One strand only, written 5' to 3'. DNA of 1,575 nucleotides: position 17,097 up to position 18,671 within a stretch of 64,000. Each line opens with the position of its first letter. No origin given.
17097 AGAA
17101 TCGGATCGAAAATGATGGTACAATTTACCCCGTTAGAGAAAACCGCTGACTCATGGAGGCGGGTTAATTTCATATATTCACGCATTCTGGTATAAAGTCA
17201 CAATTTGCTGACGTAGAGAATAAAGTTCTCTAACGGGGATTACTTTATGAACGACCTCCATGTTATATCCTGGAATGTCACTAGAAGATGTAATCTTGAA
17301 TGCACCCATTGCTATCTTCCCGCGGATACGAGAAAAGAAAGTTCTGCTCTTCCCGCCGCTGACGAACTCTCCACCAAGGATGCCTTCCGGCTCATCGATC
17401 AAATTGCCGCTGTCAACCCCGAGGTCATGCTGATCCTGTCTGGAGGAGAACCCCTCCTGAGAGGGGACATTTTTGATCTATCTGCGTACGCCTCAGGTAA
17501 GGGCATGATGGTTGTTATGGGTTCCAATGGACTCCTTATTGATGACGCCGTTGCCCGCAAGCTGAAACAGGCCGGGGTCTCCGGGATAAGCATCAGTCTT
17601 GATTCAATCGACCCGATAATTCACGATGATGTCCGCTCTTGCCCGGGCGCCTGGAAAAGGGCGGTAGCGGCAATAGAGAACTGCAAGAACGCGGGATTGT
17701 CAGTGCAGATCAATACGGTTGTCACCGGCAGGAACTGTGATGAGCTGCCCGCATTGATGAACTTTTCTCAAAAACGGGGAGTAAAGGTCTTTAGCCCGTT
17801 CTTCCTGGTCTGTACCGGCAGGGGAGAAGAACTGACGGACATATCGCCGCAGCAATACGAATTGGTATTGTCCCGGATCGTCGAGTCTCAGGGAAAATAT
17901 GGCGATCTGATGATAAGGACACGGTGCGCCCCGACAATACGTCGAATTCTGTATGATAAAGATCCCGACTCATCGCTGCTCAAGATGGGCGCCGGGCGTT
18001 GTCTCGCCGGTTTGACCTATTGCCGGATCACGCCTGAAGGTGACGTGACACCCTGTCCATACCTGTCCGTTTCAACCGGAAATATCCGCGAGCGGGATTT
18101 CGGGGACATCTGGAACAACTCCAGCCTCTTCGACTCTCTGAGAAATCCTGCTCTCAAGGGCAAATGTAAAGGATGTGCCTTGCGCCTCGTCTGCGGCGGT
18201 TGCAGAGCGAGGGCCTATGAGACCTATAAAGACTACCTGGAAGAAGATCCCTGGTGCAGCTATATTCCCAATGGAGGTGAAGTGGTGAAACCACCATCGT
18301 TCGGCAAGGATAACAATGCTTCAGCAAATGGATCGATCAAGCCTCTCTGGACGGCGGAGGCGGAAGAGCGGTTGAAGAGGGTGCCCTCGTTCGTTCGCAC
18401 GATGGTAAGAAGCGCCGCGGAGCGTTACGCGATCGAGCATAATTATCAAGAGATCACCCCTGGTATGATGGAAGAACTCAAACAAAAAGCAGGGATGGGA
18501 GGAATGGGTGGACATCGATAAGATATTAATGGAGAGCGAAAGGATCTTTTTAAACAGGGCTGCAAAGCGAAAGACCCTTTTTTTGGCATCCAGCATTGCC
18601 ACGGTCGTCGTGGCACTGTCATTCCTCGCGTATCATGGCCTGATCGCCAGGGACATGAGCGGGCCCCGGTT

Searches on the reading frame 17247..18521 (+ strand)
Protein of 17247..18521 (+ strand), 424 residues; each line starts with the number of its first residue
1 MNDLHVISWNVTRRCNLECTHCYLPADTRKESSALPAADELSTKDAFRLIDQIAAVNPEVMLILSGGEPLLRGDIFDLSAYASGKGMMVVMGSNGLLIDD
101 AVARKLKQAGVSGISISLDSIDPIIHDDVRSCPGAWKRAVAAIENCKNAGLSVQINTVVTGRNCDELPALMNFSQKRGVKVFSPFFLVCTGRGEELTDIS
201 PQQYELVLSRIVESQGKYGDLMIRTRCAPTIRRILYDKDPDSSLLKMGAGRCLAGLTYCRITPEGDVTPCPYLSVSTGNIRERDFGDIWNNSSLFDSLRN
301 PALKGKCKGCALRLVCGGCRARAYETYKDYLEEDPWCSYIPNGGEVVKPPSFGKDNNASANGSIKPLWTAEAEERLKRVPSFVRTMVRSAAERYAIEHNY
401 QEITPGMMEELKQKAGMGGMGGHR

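Call 3: search_protein_families(library=pfam, proteins=[window:17247-18521:+], max_evalue=0.1)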
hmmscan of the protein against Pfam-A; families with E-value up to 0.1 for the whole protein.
window:17247-18521:+ (424 aa): 4 families
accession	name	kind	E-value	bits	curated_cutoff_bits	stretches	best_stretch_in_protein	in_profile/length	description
PF04055.27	Radical_SAM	-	5.3e-25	88.9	29.5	1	10-173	2-165/166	Radical SAM superfamily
PF08369.16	PCP_red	-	3.9e-17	62.4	32.5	1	368-412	1-45/45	Proto-chlorophyllide reductase 57 kD subunit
PF13186.11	SPASM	-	9.9e-12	45.4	21.5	1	252-310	1-66/67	Iron-sulfur cluster-binding domain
PF13353.11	Fer4_12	-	0.011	16.5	22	1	14-72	14-66/137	4Fe-4S single cluster domain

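Call 4: search_protein_families(library=ncbifam, proteins=[window:17247-18521:+], max_evalue=0.1)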
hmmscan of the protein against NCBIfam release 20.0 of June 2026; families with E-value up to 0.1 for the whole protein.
window:17247-18521:+ (424 aa): 89 families (the best 25 are shown)
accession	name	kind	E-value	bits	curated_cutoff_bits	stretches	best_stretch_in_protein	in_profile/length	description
TIGR04055.1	rSAM_NirJ2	equivalog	7.1e-99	331.4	500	1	6-339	1-324/326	putative heme d1 biosynthesis radical SAM protein NirJ2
TIGR04545.1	rSAM_ahbD_hemeb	equivalog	3.2e-95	319.4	500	1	6-341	1-339/339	heme b synthase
TIGR04053.2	TIGR04053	equivalog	2e-81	274.1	395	2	5-239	8-237/366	TIGR04053 family radical SAM/SPASM domain-containing protein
TIGR04051.1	rSAM_NirJ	equivalog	7e-57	193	515.45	2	6-195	3-184/354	heme d1 biosynthesis radical SAM protein NirJ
TIGR04054.1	rSAM_NirJ1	equivalog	4.2e-56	190.2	650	1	6-338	37-381/387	putative heme d1 biosynthesis radical SAM protein NirJ1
TIGR04546.1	rSAM_ahbC_deAc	equivalog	9.4e-56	189.3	650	2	5-198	39-224/390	12,18-didecarboxysiroheme deacetylase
TIGR04303.1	GeoRSP_rSAM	equivalog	6e-53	180.5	400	1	6-337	6-324/325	GeoRSP system radical SAM/SPASM protein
TIGR04347.1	pseudo_SAM_Halo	equivalog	1.1e-52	179.7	525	2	6-205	39-232/390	TIGR04347 family pseudo-SAM/SPASM protein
TIGR03962.1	mycofact_rSAM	equivalog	1e-43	149.8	265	1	7-338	14-332/339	mycofactocin radical SAM maturase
TIGR04340.1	rSAM_ACGX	hypoth_equivalog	8e-37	127.2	400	1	7-337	5-337/341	radical SAM/SPASM domain protein, ACGX system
NF050035.1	rSAM_WgK_link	exception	1.1e-36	126.6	650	2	7-196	11-193/367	radical SAM/SPASM peptide maturase WgkB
TIGR04133.1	rSAM_w_lipo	hypoth_equivalog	7.1e-36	123.9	425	1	3-319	22-330/350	TIGR04133 family radical SAM/SPASM protein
TIGR02109.1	PQQ_syn_pqqE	equivalog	6.9e-32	110.8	381.35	2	10-176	12-171/358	pyrroloquinoline quinone biosynthesis protein PqqE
TIGR04103.1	rSAM_nif11_3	equivalog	1.8e-31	109.2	725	1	8-337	8-342/412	nif11-class peptide radical SAM maturase 3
TIGR03913.1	rad_SAM_trio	equivalog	1.8e-30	105.8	591.75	1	5-339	20-354/477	GDL motif peptide-associated radical SAM/SPASM maturase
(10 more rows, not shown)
